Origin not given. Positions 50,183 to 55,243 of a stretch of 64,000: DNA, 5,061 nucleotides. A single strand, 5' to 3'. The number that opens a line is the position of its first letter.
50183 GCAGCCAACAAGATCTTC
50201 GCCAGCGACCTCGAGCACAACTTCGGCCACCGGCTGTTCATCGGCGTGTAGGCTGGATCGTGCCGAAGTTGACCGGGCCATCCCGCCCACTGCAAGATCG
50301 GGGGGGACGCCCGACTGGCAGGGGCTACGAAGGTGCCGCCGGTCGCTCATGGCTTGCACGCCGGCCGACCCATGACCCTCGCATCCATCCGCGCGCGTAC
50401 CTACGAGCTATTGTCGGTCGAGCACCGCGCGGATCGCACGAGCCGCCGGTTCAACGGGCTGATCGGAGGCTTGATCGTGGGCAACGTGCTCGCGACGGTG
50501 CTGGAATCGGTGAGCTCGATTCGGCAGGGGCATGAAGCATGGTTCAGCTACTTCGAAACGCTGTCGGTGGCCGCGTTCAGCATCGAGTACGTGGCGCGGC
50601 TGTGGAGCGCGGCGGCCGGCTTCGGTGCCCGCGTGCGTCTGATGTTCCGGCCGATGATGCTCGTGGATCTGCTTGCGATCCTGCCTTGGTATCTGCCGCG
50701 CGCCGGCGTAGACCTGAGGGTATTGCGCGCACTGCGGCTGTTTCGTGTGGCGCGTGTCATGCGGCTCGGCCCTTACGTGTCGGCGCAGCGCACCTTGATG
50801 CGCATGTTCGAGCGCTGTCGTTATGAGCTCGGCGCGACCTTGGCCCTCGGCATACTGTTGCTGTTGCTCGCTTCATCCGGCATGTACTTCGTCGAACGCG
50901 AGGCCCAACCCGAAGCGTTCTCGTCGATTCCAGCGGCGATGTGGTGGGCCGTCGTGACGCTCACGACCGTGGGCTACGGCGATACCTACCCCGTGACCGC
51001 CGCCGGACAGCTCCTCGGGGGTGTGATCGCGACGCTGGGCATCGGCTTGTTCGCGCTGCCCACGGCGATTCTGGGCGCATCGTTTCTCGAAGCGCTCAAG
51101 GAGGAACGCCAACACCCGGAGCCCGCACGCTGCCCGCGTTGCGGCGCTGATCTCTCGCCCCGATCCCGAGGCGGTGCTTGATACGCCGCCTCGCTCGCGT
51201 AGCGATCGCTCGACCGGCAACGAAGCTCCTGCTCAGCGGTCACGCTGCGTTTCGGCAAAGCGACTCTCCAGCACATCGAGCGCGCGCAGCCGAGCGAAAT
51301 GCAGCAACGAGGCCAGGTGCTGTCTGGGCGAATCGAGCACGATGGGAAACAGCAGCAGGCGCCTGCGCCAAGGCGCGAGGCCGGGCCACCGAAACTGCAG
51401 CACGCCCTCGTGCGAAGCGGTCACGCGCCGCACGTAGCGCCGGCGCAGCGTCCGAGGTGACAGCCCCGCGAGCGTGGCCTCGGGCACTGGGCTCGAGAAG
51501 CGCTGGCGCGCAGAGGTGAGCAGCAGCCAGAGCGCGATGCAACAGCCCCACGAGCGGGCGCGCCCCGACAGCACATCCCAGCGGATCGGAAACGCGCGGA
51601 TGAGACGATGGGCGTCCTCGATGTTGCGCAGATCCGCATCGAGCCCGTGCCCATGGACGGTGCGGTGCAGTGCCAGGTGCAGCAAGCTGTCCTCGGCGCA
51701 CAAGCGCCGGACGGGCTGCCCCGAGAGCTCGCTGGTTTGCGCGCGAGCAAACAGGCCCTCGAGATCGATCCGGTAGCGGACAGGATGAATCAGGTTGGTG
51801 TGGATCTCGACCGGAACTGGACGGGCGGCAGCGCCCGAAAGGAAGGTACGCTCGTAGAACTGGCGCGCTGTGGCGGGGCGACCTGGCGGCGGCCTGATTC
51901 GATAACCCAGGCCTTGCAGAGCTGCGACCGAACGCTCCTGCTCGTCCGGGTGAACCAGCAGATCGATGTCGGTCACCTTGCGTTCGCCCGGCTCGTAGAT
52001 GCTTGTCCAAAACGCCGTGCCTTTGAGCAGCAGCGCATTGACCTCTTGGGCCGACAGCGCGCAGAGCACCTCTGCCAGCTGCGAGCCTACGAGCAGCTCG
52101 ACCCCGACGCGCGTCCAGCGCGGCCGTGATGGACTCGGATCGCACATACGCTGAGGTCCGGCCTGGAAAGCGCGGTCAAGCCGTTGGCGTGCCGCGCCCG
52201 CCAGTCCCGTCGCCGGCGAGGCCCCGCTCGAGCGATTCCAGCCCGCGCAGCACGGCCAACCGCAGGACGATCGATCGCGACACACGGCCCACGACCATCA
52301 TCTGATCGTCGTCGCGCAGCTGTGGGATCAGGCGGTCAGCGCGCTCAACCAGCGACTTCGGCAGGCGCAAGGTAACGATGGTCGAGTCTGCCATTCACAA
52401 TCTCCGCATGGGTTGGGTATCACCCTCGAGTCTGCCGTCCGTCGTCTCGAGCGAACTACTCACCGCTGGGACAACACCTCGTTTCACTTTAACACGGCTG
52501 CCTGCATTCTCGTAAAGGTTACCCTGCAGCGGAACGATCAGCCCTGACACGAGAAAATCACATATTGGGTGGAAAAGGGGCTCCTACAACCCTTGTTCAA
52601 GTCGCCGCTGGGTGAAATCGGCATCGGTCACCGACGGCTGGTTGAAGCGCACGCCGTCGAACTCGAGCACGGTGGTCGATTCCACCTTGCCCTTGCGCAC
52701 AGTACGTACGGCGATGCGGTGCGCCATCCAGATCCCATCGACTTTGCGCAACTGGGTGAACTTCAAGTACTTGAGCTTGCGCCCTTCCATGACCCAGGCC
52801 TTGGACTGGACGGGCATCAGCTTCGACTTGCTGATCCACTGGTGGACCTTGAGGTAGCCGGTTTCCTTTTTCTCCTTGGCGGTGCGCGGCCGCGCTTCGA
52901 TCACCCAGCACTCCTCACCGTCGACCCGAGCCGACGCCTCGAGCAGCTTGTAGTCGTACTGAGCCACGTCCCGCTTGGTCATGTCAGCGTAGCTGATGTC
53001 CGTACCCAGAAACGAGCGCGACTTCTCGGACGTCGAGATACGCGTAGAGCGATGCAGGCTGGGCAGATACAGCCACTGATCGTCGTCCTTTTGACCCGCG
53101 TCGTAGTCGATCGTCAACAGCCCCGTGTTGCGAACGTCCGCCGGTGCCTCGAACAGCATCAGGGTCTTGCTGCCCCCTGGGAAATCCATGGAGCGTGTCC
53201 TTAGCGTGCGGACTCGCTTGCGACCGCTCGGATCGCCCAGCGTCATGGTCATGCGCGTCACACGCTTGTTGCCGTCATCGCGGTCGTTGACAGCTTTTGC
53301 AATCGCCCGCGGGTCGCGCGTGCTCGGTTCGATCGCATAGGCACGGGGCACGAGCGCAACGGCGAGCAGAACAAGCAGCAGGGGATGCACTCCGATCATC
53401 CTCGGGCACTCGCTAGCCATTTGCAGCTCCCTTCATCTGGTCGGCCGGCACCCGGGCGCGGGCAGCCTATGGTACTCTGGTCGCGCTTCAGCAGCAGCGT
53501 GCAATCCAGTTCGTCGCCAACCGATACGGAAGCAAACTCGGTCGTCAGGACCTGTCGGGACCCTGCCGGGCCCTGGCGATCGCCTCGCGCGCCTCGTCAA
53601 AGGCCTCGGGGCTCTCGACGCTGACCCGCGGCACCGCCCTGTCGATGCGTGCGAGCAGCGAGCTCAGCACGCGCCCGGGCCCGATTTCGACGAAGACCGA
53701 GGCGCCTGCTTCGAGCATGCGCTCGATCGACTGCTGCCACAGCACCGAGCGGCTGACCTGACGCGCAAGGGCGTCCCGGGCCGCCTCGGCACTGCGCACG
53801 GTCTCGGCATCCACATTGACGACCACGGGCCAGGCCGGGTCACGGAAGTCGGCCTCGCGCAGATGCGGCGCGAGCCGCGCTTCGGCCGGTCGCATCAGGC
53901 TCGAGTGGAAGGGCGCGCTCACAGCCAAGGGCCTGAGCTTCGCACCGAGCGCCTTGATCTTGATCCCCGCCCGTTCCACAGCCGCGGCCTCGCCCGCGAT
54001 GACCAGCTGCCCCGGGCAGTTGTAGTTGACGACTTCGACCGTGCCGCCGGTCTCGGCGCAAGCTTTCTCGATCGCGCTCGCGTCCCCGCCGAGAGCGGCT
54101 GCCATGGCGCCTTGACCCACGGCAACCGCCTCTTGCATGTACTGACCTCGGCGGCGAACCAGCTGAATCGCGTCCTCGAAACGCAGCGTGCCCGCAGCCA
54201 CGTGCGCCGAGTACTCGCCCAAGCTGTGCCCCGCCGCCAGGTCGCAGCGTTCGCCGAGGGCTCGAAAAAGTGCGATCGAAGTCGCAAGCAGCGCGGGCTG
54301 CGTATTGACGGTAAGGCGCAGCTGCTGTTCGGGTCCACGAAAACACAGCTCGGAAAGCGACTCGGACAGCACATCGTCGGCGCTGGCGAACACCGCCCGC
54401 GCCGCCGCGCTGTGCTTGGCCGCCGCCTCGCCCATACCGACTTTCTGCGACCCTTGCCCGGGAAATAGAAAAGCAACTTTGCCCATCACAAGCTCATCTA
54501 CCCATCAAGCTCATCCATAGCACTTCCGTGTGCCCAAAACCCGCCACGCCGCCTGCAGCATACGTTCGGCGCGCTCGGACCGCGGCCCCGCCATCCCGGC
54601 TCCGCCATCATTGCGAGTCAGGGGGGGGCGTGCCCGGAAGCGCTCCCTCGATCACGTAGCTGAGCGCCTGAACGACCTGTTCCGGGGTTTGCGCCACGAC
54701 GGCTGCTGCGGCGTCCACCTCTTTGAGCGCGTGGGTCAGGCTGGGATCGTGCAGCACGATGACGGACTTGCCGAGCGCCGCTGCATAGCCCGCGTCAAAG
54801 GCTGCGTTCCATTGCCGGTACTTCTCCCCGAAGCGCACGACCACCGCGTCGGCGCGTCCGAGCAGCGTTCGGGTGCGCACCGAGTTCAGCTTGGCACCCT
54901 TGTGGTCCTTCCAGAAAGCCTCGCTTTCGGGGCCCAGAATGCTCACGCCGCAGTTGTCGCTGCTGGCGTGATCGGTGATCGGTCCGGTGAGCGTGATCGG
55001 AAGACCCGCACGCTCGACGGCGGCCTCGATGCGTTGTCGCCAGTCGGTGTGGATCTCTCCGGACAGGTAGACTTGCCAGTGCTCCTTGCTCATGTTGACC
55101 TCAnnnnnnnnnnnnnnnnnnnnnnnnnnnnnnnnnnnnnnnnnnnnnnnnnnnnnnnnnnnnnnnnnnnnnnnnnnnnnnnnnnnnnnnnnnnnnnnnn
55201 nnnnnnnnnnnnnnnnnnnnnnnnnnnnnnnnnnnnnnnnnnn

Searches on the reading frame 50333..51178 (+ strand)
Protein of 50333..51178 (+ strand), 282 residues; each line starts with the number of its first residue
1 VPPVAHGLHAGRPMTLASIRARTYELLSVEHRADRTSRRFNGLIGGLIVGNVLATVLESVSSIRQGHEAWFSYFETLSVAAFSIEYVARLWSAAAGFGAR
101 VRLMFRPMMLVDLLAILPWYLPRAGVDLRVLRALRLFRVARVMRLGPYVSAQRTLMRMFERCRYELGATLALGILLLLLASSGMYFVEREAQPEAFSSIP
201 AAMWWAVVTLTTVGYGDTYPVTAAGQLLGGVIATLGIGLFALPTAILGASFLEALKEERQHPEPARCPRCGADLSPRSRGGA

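Call 24: search_protein_families(library=pfam, proteins=[window:50333-51178:+], max_evalue=0.0001)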
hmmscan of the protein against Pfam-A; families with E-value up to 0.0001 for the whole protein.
window:50333-51178:+ (282 aa): 2 families
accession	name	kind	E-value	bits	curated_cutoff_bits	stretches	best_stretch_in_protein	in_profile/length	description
PF00520.37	Ion_trans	-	2.1e-30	106.2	25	1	38-254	2-236/241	Ion transport protein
PF07885.22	Ion_trans_2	-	1.5e-16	60.4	22.5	1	174-250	2-76/79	Ion channel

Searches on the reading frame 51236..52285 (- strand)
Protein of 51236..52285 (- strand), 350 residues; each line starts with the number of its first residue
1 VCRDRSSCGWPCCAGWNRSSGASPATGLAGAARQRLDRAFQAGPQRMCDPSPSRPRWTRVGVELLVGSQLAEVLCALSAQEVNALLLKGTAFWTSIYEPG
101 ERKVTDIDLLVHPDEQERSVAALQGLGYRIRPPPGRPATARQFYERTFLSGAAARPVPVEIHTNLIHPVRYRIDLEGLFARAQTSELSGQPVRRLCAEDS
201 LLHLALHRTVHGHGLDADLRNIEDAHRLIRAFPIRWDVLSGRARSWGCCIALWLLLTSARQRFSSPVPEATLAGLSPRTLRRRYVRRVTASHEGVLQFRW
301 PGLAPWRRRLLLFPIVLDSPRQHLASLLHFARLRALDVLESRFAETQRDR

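Call 24: search_protein_families(library=pfam, proteins=[window:51236-52285:-], max_evalue=0.0001)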
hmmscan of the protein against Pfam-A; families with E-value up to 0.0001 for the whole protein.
window:51236-52285:- (350 aa): 1 family
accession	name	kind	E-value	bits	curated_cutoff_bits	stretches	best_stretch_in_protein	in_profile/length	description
PF14907.12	NTP_transf_5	-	3.1e-33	115.8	31.2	1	68-263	58-248/249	Uncharacterised nucleotidyltransferase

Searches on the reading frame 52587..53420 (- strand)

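Call 24: search_protein_families(library=pfam, proteins=[window:52587-53420:-], max_evalue=0.0001)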
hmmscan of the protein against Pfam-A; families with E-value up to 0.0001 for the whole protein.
window:52587-53420:- (278 aa): 1 family
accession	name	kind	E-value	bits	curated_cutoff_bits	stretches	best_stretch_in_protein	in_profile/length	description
PF17131.11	LolA_like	-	1.1e-51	175.5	30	1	83-276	2-184/184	Outer membrane lipoprotein-sorting protein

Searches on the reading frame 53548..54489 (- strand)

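Call 24: search_protein_families(library=pfam, proteins=[window:53548-54489:-], max_evalue=0.0001)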
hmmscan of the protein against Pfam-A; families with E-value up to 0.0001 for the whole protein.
window:53548-54489:- (314 aa): 1 family
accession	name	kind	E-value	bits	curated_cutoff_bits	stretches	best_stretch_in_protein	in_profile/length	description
PF00698.26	Acyl_transf_1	-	1.3e-37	130.4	32.7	1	7-277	2-273/319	Acyl transferase domain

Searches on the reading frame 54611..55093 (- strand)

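Call 58: search_protein_families(library=pfam, proteins=[window:54611-55093:-], max_evalue=0.0001)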
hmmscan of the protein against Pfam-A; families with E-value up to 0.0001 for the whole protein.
window:54611-55093:- (161 aa): 2 families
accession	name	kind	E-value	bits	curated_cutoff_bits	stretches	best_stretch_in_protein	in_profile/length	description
PF11071.14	Nuc_deoxyri_tr3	-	4.8e-64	215.1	23.2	1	9-148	1-140/140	Nucleoside 2-deoxyribosyltransferase YtoQ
PF15891.11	Nuc_deoxyri_tr2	-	2.4e-06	28.2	30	1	6-116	2-103/105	Nucleoside 2-deoxyribosyltransferase like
